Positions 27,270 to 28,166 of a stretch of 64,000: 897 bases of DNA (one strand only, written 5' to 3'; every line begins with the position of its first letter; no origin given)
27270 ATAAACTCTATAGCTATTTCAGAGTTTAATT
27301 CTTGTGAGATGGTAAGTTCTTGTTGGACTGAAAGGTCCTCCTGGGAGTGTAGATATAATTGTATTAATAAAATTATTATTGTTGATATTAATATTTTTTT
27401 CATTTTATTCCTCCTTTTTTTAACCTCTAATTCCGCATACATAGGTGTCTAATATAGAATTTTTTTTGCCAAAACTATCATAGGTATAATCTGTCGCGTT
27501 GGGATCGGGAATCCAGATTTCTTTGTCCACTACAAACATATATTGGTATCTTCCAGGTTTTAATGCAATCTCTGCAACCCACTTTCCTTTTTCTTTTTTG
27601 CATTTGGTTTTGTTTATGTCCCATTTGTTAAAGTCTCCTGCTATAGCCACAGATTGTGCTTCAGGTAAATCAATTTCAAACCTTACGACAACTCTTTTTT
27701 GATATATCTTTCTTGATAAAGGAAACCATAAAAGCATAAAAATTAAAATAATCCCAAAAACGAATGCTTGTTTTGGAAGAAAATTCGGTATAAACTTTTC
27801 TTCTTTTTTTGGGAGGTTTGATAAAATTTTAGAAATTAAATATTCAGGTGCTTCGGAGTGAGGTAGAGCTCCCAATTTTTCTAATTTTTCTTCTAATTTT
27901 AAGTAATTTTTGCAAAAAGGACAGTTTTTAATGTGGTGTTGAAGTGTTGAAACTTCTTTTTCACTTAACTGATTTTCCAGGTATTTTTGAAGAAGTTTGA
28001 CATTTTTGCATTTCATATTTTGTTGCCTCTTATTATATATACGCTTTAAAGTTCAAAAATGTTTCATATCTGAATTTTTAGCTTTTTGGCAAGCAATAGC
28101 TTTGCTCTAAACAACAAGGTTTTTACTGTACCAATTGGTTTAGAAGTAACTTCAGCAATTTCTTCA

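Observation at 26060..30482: ECF sigma/anti-sigma envelope module whose anti-sigma factor carries a CBM48/AMPK-beta glycogen-binding-like sensor domain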

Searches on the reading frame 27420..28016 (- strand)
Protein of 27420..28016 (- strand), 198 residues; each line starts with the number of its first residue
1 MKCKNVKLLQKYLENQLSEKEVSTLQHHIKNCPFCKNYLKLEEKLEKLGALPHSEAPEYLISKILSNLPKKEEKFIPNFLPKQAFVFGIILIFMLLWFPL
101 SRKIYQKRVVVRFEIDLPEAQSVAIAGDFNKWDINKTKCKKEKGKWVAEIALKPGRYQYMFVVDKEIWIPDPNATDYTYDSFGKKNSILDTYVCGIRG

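Call 3: search_protein_families(library=pfam, proteins=[window:27420-28016:-], max_evalue=1)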
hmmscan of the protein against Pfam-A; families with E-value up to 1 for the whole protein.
window:27420-28016:- (198 aa): 4 families
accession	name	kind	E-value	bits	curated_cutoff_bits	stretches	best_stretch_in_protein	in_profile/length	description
PF16561.11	AMPK1_CBM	-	1.4e-09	38.5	26.8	1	119-190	10-78/85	Glycogen recognition site of AMP-activated protein kinase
PF02922.24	CBM_48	-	2.3e-07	31.5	22.4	1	111-174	13-83/83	Carbohydrate-binding module 48 (Isoamylase N-terminal domain)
PF13490.11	zf-HC2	-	0.00095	19.7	22.2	1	7-33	6-32/35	Putative zinc-finger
PF16760.10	CBM53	-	0.12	13.1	27.6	1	109-158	1-54/57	Starch/carbohydrate-binding module (family 53)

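Call 4: search_protein_families(library=ncbifam, proteins=[window:27420-28016:-], max_evalue=1)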
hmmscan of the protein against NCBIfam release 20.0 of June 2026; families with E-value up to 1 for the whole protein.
window:27420-28016:- (198 aa): 10 families
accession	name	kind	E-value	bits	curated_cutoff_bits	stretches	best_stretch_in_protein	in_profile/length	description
TIGR03988.1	antisig_RsrA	equivalog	4.7e-07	29.8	62.5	1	8-69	8-71/77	mycothiol system anti-sigma-R factor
NF008967.0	PRK12313.1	equivalog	2.6e-06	26.1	577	1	109-164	38-94/633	1,4-alpha-glucan branching protein GlgB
NF003811.1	PRK05402.1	equivalog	9.6e-05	21.1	741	1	108-163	28-85/619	1,4-alpha-glucan branching protein GlgB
NF052368.1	antisigmaE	subfamily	0.00014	21.6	50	1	1-39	2-41/48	anti-sigma factor family protein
NF052315.1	T9SS_plug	equivalog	0.00024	20.3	100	1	109-166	280-344/385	type IX secretion system plug protein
NF009221.0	PRK12568.1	equivalog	0.00067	17.8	1270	1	110-146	154-191/745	1,4-alpha-glucan branching enzyme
NF052375.1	antisigma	equivalog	0.0007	19.7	100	1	8-73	1-67/217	anti-sigma factor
TIGR01515.1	branching_enzym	equivalog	0.0025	16.4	463.95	1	110-150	29-69/607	1,4-alpha-glucan branching enzyme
NF011294.0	PRK14706.1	equivalog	0.008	14.4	1284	1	111-159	43-94/642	1,4-alpha-glucan branching enzyme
NF007274.0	PRK09731.1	exception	0.13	12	352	0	84-112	45-72/178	GspM family type II secretion system protein YghD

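Call 5: find_homologous_proteins(query=window:27420-28016:-)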
Query window:27420-28016:- (198 aa): 109 proteins with E <= 0.001 among 556 candidates.
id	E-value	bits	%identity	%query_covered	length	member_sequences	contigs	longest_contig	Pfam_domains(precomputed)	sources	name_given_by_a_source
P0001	2.6e-130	450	100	100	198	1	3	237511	PF02922.25,PF16561.12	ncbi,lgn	ncbi:MAG: isoamylase early set domain-containing protein [Endomicrobiia bacterium]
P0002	8.4e-72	259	58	98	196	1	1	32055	PF02922.25,PF16561.12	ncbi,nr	ncbi:MAG: isoamylase early set domain-containing protein [Endomicrobia bacterium]|nr:isoamylase earl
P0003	2.0e-30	124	35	39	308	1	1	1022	PF02922.25,PF16561.12,PF16760.11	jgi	jgi:1,4-alpha-glucan branching enzyme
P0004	3.2e-23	101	31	94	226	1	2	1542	PF02922.25,PF16561.12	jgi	jgi:hypothetical protein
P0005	5.4e-23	100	31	94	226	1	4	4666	PF02922.25,PF16561.12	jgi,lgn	-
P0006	9.9e-23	99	32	94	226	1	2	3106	PF02922.25,PF16561.12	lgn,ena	-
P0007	1.6e-22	98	33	94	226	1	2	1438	PF02922.25,PF16561.12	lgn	-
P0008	1.9e-22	98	31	94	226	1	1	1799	PF02922.25,PF16561.12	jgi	jgi:hypothetical protein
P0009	3.8e-22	97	31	94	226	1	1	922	PF02922.25,PF16561.12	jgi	-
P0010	5.5e-22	97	31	94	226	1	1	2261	PF02922.25,PF16561.12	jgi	jgi:hypothetical protein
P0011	7.1e-22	96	53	44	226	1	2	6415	PF02922.25,PF16561.12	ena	-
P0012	8.3e-22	96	31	94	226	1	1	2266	PF02922.25,PF16561.12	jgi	jgi:hypothetical protein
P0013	1.3e-21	96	31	94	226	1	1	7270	PF02922.25,PF16561.12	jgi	jgi:hypothetical protein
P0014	1.3e-21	95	31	94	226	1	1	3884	PF02922.25,PF16561.12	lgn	-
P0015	1.4e-21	95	52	46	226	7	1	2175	PF02922.25,PF16561.12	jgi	-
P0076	1.2e-18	86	48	44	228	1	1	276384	PF02922.25,PF16561.12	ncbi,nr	ncbi:MAG: hypothetical protein E8D47_04940 [Nitrospira sp.]|nr:MAG: hypothetical protein E8D47_04940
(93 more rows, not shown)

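Call 9: find_encoding_contigs(protein=P0002, flank=8000, max_places=3)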
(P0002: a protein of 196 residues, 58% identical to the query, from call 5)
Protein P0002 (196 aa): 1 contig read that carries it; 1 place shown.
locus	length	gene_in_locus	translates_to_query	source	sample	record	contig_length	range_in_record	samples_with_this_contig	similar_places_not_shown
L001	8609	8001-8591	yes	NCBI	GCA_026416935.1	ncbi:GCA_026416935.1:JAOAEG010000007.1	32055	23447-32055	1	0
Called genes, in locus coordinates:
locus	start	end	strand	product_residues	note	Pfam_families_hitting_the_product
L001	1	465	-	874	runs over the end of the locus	PF02861:Clp_N, PF23569:NBD_SMAX1 (weak), PF00004:AAA, PF17871:AAA_lid_9, PF00004:AAA, PF07724:AAA_2, PF07728:AAA_5, PF10431:ClpB_D2-small, +10 more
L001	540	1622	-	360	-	PF07456:Hpre_diP_synt_I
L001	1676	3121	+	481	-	PF00474:SSF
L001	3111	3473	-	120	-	PF07009:NusG_II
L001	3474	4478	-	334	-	PF02424:ApbE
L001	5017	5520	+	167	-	PF00149:Metallophos, PF12850:Metallophos_2, PF14582:Metallophos_3 (faint)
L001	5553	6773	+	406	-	-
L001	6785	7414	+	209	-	-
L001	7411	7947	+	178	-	PF04542:Sigma70_r2, PF08281:Sigma70_r4_2, PF04545:Sigma70_r4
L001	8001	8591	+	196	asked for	PF02922:CBM_48 (weak), PF16561:AMPK1_CBM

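Call 10: find_encoding_contigs(protein=P0076, flank=6000, max_places=2)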
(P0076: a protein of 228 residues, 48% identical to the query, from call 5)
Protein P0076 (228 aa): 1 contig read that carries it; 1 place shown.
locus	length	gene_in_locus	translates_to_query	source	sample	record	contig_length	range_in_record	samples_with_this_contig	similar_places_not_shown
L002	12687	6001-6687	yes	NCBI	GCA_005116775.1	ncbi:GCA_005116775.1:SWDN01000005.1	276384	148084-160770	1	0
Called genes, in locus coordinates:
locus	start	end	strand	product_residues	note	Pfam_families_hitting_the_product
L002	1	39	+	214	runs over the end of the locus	-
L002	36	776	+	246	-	PF00535:Glycos_transf_2, PF10111:Glyco_tranf_2_2 (faint), PF13641:Glyco_tranf_2_3 (faint)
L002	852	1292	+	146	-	-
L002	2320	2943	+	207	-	PF18914:DUF5666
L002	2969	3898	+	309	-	-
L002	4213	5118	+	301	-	PF13557:Phenol_MetA_deg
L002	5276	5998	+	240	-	PF04542:Sigma70_r2, PF08281:Sigma70_r4_2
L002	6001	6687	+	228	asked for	PF02922:CBM_48, PF16561:AMPK1_CBM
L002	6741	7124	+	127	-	PF02922:CBM_48, PF16561:AMPK1_CBM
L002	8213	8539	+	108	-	-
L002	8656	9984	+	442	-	PF01743:PolyA_pol, PF12627:PolyA_pol_RNAbd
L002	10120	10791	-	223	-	-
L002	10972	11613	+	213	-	PF00226:DnaJ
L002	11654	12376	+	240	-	-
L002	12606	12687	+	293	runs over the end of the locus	PF20628:Dyp_perox_C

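Call 19: find_related_loci(query=A1, collection=genome_contigs, flank=7000)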
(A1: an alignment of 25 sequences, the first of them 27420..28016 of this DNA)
Query A1 (198 aa) in genome_contigs; peptide patterns used: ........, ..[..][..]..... (x = any residue, [..] = any of these).
545 stretches matched a pattern; 430 encode a relative of the query (tblastn E <= 1e-3); the best 80 are kept; 80 distinct loci.
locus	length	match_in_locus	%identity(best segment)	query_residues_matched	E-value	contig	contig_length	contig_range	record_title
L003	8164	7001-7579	32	3-191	1e-32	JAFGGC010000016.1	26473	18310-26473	MAG: Endomicrobiales bacterium isolate Zod_Metabat.1366 k87_2971997, whole genome shotgun sequence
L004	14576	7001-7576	35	1-191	3e-32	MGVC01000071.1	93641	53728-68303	MAG: Elusimicrobia bacterium RIFOXYA2_FULL_39_19 rifoxya2_full_scaffold_68, whole genome shotgun sequence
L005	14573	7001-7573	32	1-191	3e-30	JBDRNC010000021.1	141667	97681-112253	MAG: Elusimicrobiota bacterium isolate MEGAHIT-group-1.866 k141_1147870, whole genome shotgun sequence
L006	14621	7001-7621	31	8-190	1e-28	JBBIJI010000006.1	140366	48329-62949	MAG: Nitrospiraceae bacterium isolate MTF170219_bin_159 NODE_47_length_140366_cov_14.058342, whole genome shotgun sequen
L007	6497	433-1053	30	4-189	1e-28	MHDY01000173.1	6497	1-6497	MAG: Nitrospirae bacterium GWC2_56_14 gwc2_scaffold_43759, whole genome shotgun sequence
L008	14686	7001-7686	55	108-193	6e-28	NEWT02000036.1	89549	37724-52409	MAG: Nitrospira sp. CG24A Nitrospira_sp_RSF2_CG24_A_36, whole genome shotgun sequence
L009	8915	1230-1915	50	106-198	5e-27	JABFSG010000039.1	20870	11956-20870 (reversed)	MAG: Nitrospiraceae bacterium isolate WB-IL-04 seq_1167, whole genome shotgun sequence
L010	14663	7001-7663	30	8-194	1e-26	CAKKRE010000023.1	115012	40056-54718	Nitrospiraceae bacterium isolate Hainich-H41-bin274-1 genome assembly, contig: H41-bin274_1_Hain_H41_02um_R3_67_length_1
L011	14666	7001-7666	29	8-193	6e-27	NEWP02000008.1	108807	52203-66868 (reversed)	MAG: Nitrospira sp. CG24E Nitrospira_sp_RSF136_CG24_E_8, whole genome shotgun sequence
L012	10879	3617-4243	30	8-190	1e-26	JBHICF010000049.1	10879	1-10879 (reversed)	MAG: Nitrospiraceae bacterium isolate FS_1_bin.17 NODE_418_length_10879_cov_9.610310, whole genome shotgun sequence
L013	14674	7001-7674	52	106-193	2e-26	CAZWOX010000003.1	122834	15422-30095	MAG TPA_asm: uncultured Nitrospira sp. isolate SRP090828_co1_90 genome assembly, contig: NODE_15_length_122834_cov_22.88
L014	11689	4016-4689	52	106-193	1e-26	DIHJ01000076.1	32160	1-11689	MAG TPA_asm: Nitrospira sp. UBA5699 UBA5699_contig_552, whole genome shotgun sequence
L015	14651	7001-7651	33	8-190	5e-26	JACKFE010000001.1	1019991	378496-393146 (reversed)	MAG: Nitrospiraceae bacterium isolate HK-STAS-NITR-1 HK-STAS-NITR-1_1, whole genome shotgun sequence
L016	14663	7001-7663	31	8-193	4e-26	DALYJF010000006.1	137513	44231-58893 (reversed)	MAG TPA_asm: Nitrospira sp. isolate CTOTU46610 NODE_14_length_137513_cov_4.605218, whole genome shotgun sequence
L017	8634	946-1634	49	101-193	4e-26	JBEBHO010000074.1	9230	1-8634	MAG: Nitrospira sp. isolate ATF_24 NODE_4236_length_9230_cov_7.122331, whole genome shotgun sequence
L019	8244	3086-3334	53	109-191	7e-26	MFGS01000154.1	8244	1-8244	MAG: Candidatus Firestonebacteria bacterium RIFOXYA2_FULL_40_8 rifoxya2_full_scaffold_5012, whole genome shotgun sequenc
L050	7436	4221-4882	50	109-193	1e-24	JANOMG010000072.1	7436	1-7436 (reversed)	MAG: Nitrospira sp. isolate VAR_45_metabat_136 VAR_45_k141_3483117, whole genome shotgun sequence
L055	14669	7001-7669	28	7-195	2e-24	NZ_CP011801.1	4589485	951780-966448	Nitrospira moscoviensis strain NSP M-1 chromosome, complete genome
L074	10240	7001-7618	31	7-189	3e-23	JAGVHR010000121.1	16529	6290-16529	MAG: Thermodesulfovibrionales bacterium isolate DeMMO2_13 c_000000071824, whole genome shotgun sequence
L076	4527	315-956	32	1-189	3e-23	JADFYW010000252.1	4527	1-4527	MAG: Fibrobacteria bacterium isolate nGRbin1 nGR_bin1_NODE_252_length_4527_cov_2.924944, whole genome shotgun sequence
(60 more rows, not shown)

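Call 23: predict_structure(alignment_id=A1)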
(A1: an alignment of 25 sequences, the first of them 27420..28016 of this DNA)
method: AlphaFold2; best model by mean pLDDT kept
length: 198 residues; sequences in the alignment: 25
mean_pLDDT: 78.0   pTM: 0.45
mean pLDDT of the five models: 78.0, 76.7, 69.8, 66.9, 64.9
residues with pLDDT >= 90: 59; 70-90: 89; 50-70: 35; < 50: 15
segments of 3 or more residues with pLDDT < 50: 71-79, 196-198
pLDDT, mean of each block of 10 residues (from residue 1): 66 83 81 77 76 67 66 47 74 70 63 93 86 82 94 90 94 94 93 61
secondary structure, 60 per line:
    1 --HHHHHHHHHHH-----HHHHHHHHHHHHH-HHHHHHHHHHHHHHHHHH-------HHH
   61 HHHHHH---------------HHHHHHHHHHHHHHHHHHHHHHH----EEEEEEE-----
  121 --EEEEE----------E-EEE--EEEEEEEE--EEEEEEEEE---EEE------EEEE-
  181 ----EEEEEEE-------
elements in order: H3-13 H19-31 H33-50 H58-66 H82-104 E109-115 E123-127 E140-142 E145-152 E155-163 E167-169 E176-179 E185-191

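Call 26: fold_search(model_id=the predicted structure, library=pdb)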
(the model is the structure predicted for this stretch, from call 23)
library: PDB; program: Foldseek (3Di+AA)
matches with E <= 10: 1311; with E <= 0.001: 104
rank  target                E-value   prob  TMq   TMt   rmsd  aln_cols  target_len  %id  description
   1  6c9g_B                8.5e-08  1.00  0.39  0.43   1.9        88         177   25  AMP-activated protein kinase bound to pharmacological activator R739 (released 2018-11-28)
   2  1z0m_B                1.2e-07  1.00  0.38  0.88   1.7        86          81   26  the glycogen-binding domain of the AMP-activated protein kinase beta1 subunit (released 2005-10-25)
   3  1z0m_C                1.2e-07  1.00  0.37  0.85   1.9        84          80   26  the glycogen-binding domain of the AMP-activated protein kinase beta1 subunit (released 2005-10-25)
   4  6c9h_B                1.2e-07  1.00  0.36  0.42   2.5        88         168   26  non-phosphorylated AMP-activated protein kinase bound to pharmacological activator R734 (released 2018-11-28)
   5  5kq5_B                1.8e-07  1.00  0.36  0.44   1.8        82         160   26  AMPK bound to allosteric activator (released 2016-08-17)
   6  5ezv_B                2.5e-07  1.00  0.37  0.40   1.9        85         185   26  X-ray crystal structure of AMP-activated protein kinase alpha-2/alpha-1 RIM chimaera (alpha-2(1-347)/alpha-1(349-401)/ (released 2016-03-09)
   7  1z0n_B                2.7e-07  1.00  0.37  0.86   1.7        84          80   26  the glycogen-binding domain of the AMP-activated protein kinase (released 2005-10-25)
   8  8bik_E                3.1e-07  1.00  0.36  0.41   2.3        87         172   26  Crystal structure of human AMPK heterotrimer in complex with allosteric activator C455 (released 2024-05-15)
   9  6c9j_B                3.5e-07  1.00  0.36  0.40   2.5        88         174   26  AMP-activated protein kinase bound to pharmacological activator R734 (released 2018-11-28)
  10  6c9f_B                3.9e-07  1.00  0.35  0.39   2.5        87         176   26  AMP-activated protein kinase bound to pharmacological activator R734 (released 2018-11-28)
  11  4yee_N                4.7e-07  1.00  0.36  0.77   2.7        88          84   28  beta2 carbohydrate binding module (CBM) of AMP-activated protein kinase (AMPK) in complex with glucosyl-beta-cyclodext (released 2015-04-01)
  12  4zhx_D                5.0e-07  1.00  0.37  0.42   1.8        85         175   26  Novel binding site for allosteric activation of AMPK (released 2016-03-09)
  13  2f15                  5.0e-07  1.00  0.34  0.69   2.8        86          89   29  Glycogen-Binding Domain Of The Amp-Activated Protein Kinase beta2 Subunit (released 2005-12-27)
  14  6b1u_B                5.3e-07  1.00  0.37  0.40   1.9        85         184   26  Structure of full-length human AMPK (a2b1g1) in complex with a small molecule activator SC4 (released 2018-04-25)
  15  7myj_B                5.3e-07  1.00  0.37  0.39   1.9        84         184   26  Structure of full length human AMPK (a2b1g1) in complex with a small molecule activator MSG011 (released 2022-06-29)
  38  1z0m_A                1.7e-06  1.00  0.36  0.77   1.9        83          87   26  the glycogen-binding domain of the AMP-activated protein kinase beta1 subunit (released 2005-10-25)
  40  3nme_B                1.9e-06  1.00  0.36  0.25   2.9        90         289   19  Structure of a plant phosphatase (released 2010-08-11)
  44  3nme_A                2.4e-06  1.00  0.36  0.25   2.9        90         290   19  Structure of a plant phosphatase (released 2010-08-11)
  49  4pyh_A                6.1e-06  1.00  0.36  0.25   2.6        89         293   18  Phospho-glucan bound structure of starch phosphatase Starch EXcess4 reveals the mechanism for C6-specificty (released 2014-04-23)
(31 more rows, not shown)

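Call 27: search_solved_structures(query=A1, max_evalue=0.01, show_alignments=3)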
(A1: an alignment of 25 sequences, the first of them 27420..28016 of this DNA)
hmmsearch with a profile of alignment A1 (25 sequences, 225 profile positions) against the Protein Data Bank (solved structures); distinct sequences matched with E-value up to 0.01: 41.
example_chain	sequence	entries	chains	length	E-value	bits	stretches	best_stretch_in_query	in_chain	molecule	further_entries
5ot1_A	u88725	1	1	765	1.1e-11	48.6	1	147-219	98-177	Pullulanase type II, GH13 family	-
5wuq_C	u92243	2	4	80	5.6e-06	29.9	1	7-72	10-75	Anti-sigma-W factor RsiW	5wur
6joy_A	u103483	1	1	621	5.9e-06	29.8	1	141-192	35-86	1,4-alpha-glucan branching enzyme GlgB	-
2f15_A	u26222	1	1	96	7.3e-06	29.5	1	149-219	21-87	5'-AMP-activated protein kinase, beta-2 subunit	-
2lu3_A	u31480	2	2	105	8.6e-06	29.3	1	149-219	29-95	5'-AMP-activated protein kinase subunit beta-2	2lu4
4y0g_A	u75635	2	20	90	1e-05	29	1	149-202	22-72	5'-AMP-activated protein kinase subunit beta-2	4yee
8zqa_A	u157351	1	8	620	1.8e-05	28.2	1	141-191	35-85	1,4-alpha-glucan branching enzyme GlgB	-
4rer_B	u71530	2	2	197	4e-05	27.1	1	149-203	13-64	5'-AMP-activated protein kinase subunit beta-2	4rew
7jhg_B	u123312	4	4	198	4e-05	27.1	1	149-203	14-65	5'-AMP-activated protein kinase subunit beta-2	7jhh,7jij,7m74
1z0n_A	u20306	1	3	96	5.1e-05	26.7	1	149-222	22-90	5'-AMP-activated protein kinase, beta-1 subunit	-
1z0m_A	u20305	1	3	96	5.6e-05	26.6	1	149-222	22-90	5'-AMP-activated protein kinase, beta-1 subunit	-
6b2e_B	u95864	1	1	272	6.1e-05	26.5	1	149-202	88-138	5'-AMP-activated protein kinase subunit beta-2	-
4aef_A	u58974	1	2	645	6.8e-05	26.3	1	153-203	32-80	NEOPULLULANASE (ALPHA-AMYLASE II)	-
4yef_A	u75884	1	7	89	0.00011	25.6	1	149-220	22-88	5'-AMP-activated protein kinase subunit beta-1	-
6klf_A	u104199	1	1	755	0.00019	24.9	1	139-179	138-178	1,4-alpha-glucan branching enzyme GlgB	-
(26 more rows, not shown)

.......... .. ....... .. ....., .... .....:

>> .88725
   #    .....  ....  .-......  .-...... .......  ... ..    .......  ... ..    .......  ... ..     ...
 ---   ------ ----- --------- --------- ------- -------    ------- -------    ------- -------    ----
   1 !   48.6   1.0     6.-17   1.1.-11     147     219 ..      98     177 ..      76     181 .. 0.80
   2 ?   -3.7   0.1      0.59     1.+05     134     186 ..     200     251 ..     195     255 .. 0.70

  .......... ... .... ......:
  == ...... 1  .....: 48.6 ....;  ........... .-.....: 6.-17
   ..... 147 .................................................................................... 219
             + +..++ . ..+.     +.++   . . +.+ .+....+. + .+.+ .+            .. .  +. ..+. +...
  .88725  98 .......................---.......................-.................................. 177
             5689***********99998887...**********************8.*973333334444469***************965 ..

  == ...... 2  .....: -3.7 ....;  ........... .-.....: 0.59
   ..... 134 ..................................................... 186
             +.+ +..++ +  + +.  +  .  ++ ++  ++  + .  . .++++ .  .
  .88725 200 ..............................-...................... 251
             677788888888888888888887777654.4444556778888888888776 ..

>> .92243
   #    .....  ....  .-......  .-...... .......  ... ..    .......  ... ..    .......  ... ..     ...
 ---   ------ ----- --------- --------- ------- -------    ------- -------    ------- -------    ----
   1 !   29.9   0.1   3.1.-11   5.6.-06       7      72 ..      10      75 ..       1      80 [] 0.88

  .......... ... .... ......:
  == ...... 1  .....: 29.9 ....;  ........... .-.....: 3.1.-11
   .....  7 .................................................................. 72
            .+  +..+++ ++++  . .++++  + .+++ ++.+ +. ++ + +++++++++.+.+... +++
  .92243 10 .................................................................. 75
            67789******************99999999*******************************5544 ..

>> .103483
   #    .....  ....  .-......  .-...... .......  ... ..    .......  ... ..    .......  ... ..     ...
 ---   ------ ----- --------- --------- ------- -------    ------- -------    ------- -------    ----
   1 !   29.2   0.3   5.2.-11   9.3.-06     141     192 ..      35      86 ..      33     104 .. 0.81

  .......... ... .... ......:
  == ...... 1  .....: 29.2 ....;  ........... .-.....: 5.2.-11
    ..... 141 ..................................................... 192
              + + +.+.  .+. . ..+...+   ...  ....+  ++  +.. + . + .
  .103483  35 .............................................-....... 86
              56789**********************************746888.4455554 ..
